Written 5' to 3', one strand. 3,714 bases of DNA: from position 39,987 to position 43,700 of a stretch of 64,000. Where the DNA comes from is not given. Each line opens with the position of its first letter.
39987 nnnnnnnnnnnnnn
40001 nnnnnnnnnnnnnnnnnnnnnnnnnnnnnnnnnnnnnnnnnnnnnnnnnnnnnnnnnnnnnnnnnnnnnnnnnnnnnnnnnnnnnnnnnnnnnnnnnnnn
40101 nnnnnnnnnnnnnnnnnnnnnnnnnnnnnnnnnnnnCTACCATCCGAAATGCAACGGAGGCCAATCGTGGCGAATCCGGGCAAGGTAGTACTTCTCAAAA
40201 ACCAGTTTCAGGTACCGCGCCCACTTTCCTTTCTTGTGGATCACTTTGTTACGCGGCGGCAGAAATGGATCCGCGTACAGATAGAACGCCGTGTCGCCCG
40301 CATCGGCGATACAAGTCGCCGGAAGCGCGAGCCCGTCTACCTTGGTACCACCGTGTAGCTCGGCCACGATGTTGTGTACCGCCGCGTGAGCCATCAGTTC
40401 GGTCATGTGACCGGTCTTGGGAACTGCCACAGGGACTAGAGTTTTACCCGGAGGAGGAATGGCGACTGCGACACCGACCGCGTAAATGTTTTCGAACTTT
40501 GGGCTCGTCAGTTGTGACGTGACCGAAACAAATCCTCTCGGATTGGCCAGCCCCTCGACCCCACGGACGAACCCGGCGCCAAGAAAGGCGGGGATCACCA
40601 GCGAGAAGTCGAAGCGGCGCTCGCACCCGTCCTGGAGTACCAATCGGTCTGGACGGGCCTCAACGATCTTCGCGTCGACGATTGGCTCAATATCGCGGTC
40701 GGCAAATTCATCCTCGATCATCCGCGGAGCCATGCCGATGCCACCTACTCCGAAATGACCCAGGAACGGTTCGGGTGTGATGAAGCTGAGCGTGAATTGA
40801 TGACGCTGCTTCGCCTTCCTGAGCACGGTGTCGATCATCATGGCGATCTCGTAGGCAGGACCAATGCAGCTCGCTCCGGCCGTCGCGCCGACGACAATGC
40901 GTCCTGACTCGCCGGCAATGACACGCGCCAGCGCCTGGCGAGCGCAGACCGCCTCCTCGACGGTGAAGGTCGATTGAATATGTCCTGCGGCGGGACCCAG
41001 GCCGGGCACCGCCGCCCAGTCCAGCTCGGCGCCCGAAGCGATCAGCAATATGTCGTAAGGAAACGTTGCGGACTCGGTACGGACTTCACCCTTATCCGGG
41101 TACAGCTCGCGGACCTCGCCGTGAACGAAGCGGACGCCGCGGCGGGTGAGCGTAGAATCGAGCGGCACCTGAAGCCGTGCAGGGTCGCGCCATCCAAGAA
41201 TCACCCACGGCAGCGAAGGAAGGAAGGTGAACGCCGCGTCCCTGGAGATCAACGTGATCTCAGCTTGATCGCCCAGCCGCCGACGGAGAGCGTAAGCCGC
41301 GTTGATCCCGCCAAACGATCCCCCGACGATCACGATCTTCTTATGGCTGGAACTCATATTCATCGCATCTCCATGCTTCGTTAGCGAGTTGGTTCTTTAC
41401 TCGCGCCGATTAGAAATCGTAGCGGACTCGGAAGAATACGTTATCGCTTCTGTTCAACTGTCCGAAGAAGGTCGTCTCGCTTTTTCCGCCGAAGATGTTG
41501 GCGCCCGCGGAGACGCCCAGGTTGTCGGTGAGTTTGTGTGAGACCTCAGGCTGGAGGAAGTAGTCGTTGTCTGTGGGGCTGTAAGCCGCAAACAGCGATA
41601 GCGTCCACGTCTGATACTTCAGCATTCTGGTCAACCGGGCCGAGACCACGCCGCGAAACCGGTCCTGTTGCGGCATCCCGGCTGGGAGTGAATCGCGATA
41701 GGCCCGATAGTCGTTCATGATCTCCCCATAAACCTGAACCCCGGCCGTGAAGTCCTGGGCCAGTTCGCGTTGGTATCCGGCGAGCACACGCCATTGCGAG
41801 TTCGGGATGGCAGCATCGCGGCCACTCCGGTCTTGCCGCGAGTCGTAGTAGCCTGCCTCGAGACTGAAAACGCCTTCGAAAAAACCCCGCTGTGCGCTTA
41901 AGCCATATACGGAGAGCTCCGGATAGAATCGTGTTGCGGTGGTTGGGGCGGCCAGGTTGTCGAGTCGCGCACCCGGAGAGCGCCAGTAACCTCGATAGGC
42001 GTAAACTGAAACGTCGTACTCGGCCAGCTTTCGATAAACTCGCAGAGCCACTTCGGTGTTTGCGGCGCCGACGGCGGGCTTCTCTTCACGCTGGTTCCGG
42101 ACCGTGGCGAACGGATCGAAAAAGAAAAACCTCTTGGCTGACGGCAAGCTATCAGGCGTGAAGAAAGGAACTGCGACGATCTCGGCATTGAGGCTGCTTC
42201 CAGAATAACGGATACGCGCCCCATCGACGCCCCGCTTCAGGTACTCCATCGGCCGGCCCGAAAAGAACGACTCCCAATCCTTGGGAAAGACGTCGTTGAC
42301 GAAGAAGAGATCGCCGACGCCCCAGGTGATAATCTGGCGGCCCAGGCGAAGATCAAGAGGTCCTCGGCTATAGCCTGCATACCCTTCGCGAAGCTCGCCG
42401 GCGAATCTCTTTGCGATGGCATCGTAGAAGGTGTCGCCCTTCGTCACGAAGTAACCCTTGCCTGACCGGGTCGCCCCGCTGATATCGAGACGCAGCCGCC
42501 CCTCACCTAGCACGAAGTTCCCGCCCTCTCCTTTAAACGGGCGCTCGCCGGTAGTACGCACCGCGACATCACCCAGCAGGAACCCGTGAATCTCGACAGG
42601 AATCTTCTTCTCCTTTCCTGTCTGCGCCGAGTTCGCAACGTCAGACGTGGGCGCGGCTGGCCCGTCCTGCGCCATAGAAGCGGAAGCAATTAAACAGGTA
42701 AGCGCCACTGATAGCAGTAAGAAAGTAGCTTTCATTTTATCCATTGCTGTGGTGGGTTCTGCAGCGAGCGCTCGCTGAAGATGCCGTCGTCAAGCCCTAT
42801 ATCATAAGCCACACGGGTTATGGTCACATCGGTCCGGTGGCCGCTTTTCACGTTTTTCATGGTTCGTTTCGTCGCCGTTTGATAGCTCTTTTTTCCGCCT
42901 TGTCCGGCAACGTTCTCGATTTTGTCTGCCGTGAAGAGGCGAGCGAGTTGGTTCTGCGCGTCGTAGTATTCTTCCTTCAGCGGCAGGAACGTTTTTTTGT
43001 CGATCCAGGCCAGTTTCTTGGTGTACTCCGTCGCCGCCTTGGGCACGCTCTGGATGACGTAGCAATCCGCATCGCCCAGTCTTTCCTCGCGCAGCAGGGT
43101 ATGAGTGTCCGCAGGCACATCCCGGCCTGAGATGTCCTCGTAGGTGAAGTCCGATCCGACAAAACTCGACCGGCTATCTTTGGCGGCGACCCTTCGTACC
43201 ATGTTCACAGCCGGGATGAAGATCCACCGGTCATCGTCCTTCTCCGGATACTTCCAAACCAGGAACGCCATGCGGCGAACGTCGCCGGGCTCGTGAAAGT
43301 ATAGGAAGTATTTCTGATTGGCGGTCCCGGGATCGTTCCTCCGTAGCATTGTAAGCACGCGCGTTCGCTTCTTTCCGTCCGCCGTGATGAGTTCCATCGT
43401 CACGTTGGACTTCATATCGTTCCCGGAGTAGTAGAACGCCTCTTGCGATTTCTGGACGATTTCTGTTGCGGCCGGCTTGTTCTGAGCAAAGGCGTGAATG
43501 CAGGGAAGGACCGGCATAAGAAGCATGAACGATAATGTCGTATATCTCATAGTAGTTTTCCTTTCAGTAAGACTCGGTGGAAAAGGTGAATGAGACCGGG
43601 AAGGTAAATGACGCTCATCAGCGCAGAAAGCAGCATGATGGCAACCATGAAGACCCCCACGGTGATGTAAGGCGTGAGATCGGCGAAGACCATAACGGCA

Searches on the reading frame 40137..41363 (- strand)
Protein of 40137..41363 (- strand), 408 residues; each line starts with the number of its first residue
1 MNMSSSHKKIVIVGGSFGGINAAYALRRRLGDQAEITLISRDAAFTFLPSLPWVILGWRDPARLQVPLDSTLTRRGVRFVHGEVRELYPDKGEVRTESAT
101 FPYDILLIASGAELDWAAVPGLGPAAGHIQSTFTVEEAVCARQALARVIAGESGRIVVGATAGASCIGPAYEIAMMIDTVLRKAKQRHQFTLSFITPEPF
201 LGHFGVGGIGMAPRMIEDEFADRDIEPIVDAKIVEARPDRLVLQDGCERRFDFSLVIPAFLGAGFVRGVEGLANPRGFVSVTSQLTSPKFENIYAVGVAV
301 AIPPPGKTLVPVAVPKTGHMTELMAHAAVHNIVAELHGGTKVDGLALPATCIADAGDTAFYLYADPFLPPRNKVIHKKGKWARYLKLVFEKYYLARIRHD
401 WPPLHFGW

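Call 11: search_protein_families(library=pfam, proteins=[window:40137-41363:-])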
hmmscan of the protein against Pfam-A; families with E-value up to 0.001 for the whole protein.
window:40137-41363:- (408 aa): 2 families
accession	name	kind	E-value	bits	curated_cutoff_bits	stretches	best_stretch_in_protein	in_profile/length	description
PF07992.20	Pyr_redox_2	-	2.1e-15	57.4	26.1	1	8-298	1-275/291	Pyridine nucleotide-disulphide oxidoreductase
PF01266.30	DAO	-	1.2e-05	25.5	27.9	0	57-164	144-272/353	FAD dependent oxidoreductase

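Call 58: search_protein_families(library=ncbifam, proteins=[window:40137-41363:-], max_evalue=0.001)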
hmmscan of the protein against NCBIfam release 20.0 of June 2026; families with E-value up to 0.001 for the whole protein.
window:40137-41363:- (408 aa): 8 families
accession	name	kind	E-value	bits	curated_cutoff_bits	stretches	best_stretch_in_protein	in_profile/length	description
NF049943.1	SQR_III_seleno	exception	9.7e-30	103.7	525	1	8-357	1-337/406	type III sulfide quinone reductase, selenoprotein subtype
TIGR03169.1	Nterm_to_SelD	hypoth_equivalog_domain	2.3e-14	53.5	310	1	34-338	26-313/365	pyridine nucleotide-disulfide oxidoreductase family protein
NF045765.1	PhenlGlyoxDHPadH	equivalog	3.2e-10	39.5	475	1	8-147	3-142/416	NADH-dependent phenylglyoxylate dehydrogenase subunit epsilon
TIGR03385.1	CoA_CoA_reduc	equivalog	4.3e-06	25.8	578.8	1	9-137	1-133/439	CoA-disulfide reductase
NF042949.2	3PPDioc_HcaD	equivalog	0.00011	21.1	450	1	8-160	2-150/386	3-phenylpropionate/cinnamic acid dioxygenase ferredoxin--NAD(+) reductase subunit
NF010037.0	PRK13512.1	equivalog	0.00077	18.4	394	0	8-55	2-49/438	CoA-disulfide reductase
NF008841.0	PRK11883.1-1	equivalog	0.00086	18.3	517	0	7-40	3-36/453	protoporphyrinogen oxidase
NF009410.0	PRK12771.1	subfamily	0.00093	17.9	516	0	4-36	135-166/566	NAD(P)-binding protein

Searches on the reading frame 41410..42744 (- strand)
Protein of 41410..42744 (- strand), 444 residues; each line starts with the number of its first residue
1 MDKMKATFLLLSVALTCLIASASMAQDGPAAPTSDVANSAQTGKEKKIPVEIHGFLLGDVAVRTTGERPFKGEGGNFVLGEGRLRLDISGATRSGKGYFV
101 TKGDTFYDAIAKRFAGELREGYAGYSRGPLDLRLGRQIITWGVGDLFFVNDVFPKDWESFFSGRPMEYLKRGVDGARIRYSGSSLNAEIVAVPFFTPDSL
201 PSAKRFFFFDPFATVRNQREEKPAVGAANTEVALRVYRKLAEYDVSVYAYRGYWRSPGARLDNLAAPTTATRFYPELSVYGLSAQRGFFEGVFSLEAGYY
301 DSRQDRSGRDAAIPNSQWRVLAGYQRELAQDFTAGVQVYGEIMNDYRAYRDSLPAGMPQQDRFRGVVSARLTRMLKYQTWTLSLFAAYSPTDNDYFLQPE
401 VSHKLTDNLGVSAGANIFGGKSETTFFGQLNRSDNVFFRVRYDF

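Call 11: search_protein_families(library=pfam, proteins=[window:41410-42744:-])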
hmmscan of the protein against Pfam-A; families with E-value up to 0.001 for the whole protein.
window:41410-42744:- (444 aa): 1 family
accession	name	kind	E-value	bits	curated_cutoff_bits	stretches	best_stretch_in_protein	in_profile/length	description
PF06980.17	DUF1302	-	0.00083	18.9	23.2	0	125-302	153-365/541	Protein of unknown function (DUF1302)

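Call 58: search_protein_families(library=ncbifam, proteins=[window:41410-42744:-], max_evalue=0.001)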
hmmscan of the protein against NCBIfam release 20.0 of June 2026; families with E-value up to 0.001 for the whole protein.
window:41410-42744:- (444 aa): 0 families

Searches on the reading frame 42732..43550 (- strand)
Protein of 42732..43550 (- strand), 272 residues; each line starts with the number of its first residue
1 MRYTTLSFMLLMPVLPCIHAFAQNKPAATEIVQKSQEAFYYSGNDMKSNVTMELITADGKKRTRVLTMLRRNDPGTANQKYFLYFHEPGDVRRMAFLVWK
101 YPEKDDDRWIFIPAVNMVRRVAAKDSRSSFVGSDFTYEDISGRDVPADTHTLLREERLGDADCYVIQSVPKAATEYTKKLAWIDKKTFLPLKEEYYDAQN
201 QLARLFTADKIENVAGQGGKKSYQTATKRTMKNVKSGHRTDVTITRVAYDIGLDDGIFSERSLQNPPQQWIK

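Call 11: search_protein_families(library=pfam, proteins=[window:42732-43550:-])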
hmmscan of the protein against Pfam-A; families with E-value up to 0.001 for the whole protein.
window:42732-43550:- (272 aa): 3 families
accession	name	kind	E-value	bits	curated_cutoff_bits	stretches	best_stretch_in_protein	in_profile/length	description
PF17131.11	LolA_like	-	2.9e-58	197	30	1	78-264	2-183/184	Outer membrane lipoprotein-sorting protein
PF07044.18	DUF1329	-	1.6e-07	31.4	23.1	0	164-240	265-338/368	Protein of unknown function (DUF1329)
PF03888.20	MucB_RseB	-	4.1e-05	23.7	22.3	1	154-202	107-154/178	MucB/RseB N-terminal domain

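Call 58: search_protein_families(library=ncbifam, proteins=[window:42732-43550:-], max_evalue=0.001)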
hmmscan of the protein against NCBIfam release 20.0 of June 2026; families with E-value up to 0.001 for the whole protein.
window:42732-43550:- (272 aa): 0 families
